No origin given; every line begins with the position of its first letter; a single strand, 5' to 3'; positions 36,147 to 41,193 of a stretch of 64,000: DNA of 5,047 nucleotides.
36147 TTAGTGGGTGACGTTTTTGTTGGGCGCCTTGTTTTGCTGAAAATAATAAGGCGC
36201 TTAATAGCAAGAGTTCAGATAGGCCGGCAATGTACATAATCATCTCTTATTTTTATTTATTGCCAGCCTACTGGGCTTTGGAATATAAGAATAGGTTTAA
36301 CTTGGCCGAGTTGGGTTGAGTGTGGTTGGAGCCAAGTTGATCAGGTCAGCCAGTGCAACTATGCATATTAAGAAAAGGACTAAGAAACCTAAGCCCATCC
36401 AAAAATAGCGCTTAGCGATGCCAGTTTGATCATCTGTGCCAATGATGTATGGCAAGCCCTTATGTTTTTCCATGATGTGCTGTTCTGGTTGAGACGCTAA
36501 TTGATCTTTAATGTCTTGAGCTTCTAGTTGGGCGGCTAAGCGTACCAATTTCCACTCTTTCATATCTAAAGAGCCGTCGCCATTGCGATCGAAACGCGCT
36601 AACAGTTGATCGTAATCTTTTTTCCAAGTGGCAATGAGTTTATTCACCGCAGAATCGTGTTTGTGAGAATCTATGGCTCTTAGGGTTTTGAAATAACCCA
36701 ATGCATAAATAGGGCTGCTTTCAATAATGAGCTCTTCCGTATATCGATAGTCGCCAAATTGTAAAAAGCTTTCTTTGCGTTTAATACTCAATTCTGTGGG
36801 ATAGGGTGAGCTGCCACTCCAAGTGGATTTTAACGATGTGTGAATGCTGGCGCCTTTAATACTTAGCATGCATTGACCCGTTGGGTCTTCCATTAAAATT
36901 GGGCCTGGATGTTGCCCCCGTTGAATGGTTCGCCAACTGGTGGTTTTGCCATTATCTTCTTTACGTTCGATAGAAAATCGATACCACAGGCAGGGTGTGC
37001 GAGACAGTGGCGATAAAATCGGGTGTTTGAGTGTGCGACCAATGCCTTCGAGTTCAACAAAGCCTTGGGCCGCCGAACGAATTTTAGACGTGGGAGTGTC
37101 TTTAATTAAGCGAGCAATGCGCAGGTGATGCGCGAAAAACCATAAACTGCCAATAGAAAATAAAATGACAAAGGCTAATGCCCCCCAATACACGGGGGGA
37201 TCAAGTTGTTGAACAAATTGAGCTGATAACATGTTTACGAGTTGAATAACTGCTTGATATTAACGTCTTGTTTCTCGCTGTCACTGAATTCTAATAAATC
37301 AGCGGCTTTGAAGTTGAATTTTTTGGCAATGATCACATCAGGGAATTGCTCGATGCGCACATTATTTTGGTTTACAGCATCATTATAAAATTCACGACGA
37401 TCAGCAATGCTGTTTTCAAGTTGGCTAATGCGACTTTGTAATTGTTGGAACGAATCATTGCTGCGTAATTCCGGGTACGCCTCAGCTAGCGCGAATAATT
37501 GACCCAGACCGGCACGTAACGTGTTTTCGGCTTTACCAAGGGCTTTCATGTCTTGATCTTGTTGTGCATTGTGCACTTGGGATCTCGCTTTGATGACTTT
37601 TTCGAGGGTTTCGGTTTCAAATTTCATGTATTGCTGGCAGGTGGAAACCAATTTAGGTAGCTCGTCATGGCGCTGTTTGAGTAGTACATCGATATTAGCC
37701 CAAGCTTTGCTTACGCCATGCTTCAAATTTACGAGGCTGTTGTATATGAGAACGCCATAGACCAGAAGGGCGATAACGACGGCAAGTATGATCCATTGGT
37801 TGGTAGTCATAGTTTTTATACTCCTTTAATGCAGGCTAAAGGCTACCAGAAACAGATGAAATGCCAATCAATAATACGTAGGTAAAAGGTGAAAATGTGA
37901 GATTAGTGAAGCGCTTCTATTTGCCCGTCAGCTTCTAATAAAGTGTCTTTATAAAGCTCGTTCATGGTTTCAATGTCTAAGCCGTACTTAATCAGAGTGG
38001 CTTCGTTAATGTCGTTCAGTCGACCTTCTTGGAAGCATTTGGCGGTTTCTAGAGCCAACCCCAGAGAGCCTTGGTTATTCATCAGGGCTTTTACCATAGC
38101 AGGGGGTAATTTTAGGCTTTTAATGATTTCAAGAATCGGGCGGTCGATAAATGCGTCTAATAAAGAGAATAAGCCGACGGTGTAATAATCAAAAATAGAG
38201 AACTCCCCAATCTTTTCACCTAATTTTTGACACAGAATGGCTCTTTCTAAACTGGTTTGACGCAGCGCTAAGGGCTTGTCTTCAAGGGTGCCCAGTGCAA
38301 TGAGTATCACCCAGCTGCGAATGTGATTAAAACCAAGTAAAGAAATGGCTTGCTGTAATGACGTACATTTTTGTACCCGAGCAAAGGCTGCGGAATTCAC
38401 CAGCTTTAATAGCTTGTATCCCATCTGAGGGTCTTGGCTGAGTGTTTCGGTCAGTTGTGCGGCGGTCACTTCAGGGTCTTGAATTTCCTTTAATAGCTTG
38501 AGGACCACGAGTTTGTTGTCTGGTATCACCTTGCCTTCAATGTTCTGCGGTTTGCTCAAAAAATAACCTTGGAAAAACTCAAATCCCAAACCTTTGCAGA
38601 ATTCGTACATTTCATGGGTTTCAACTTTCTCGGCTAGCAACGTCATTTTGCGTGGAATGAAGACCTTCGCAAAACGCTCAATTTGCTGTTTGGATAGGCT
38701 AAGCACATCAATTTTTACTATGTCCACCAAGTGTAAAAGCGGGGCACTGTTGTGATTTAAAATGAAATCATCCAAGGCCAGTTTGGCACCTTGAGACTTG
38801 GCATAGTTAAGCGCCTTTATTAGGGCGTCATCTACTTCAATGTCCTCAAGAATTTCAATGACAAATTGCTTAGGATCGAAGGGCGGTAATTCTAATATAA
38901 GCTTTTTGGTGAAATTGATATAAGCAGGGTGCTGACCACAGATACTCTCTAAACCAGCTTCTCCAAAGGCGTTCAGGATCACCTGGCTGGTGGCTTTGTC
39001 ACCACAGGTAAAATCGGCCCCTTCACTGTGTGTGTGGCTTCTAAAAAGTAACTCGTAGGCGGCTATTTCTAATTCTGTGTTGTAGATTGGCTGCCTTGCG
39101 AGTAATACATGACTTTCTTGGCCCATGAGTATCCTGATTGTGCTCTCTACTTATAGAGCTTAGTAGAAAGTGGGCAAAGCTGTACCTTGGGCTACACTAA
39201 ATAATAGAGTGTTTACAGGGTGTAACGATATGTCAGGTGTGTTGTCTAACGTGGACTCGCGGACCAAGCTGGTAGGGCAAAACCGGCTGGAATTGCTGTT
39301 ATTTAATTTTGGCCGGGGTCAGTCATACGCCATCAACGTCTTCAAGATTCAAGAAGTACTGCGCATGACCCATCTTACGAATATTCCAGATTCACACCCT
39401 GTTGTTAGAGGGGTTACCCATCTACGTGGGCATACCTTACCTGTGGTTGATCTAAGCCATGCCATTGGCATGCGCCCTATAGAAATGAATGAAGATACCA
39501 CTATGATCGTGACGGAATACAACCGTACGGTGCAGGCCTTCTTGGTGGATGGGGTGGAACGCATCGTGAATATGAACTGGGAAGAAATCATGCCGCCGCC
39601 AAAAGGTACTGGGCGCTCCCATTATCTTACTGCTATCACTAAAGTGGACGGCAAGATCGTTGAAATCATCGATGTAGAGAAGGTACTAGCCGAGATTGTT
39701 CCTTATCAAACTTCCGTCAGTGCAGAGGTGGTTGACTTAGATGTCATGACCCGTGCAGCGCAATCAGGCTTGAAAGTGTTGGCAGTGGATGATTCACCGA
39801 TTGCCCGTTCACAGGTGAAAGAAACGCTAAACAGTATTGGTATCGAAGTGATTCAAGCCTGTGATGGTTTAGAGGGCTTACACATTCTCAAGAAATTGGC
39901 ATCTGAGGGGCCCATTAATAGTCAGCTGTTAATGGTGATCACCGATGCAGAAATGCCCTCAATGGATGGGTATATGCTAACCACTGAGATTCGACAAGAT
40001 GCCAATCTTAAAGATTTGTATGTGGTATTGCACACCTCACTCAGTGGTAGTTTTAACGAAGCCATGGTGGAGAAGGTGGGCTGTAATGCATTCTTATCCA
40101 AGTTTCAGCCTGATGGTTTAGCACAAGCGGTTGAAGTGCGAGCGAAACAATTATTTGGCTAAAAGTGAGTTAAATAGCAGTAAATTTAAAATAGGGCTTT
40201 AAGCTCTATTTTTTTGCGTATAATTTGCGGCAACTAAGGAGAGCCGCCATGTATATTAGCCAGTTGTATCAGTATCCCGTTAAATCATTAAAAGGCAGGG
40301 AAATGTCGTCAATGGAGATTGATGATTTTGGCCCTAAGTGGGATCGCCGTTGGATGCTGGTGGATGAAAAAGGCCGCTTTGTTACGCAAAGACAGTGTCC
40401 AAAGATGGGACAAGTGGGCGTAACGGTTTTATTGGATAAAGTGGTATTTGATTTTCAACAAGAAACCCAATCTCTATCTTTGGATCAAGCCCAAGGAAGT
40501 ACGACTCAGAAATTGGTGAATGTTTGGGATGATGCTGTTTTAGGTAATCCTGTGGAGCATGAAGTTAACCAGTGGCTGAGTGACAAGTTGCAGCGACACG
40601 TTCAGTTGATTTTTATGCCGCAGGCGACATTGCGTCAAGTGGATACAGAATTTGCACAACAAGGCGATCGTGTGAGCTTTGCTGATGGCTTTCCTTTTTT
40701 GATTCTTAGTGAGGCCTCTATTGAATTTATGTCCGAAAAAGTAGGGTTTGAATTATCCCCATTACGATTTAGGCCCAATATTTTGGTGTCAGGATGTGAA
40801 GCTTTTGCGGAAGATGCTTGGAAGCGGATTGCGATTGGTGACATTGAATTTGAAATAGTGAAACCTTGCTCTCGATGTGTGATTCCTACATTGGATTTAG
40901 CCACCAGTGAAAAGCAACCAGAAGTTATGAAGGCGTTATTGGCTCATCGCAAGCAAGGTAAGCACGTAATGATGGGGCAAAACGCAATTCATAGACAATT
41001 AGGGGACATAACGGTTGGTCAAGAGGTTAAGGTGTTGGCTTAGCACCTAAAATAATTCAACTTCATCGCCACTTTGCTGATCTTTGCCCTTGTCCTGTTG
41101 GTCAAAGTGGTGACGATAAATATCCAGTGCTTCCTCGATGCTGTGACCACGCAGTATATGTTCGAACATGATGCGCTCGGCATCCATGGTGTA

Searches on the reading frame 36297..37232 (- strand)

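Call 10: search_protein_families(library=pfam, proteins=[window:36297-37232:-], max_evalue=0.001)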
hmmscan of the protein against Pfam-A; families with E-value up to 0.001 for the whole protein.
window:36297-37232:- (311 aa): 2 families
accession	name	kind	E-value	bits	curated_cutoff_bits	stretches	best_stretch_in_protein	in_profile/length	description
PF13202.12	EF-hand_5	-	0.00039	20.2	25.9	1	210-228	4-22/25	EF hand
PF12483.13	GIDE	-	0.00046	20.1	23.6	0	90-183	6-106/160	E3 Ubiquitin ligase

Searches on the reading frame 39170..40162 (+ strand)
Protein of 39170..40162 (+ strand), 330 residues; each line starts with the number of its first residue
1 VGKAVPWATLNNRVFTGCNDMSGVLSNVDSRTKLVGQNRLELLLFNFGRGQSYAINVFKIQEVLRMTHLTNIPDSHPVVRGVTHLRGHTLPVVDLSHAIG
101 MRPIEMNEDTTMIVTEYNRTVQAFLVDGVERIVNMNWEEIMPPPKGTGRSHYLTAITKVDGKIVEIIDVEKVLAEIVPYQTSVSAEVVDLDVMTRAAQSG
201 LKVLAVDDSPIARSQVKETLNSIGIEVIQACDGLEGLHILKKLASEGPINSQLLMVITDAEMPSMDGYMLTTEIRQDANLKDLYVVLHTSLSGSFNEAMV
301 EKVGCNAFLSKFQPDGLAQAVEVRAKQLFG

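Call 10: search_protein_families(library=pfam, proteins=[window:39170-40162:+], max_evalue=0.001)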
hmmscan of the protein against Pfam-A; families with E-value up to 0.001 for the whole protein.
window:39170-40162:+ (330 aa): 2 families
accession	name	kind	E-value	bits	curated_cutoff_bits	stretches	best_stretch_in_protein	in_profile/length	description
PF01584.24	CheW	-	1.1e-36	126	23.5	1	42-175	2-136/138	CheW-like domain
PF00072.30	Response_reg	-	4.9e-14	52.9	30.2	1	203-321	1-110/111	Response regulator receiver domain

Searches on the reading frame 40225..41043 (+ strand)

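Call 10: search_protein_families(library=pfam, proteins=[window:40225-41043:+], max_evalue=0.001)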
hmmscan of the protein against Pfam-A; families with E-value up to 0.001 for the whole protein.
window:40225-41043:+ (272 aa): 2 families
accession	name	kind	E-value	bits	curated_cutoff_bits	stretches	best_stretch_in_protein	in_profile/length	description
PF03476.21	MOSC_N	-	2e-25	89.4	25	1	10-124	3-118/119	MOSC N-terminal beta barrel domain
PF03473.23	MOSC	-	2.9e-20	72.9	22.7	1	149-269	3-120/120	MOSC domain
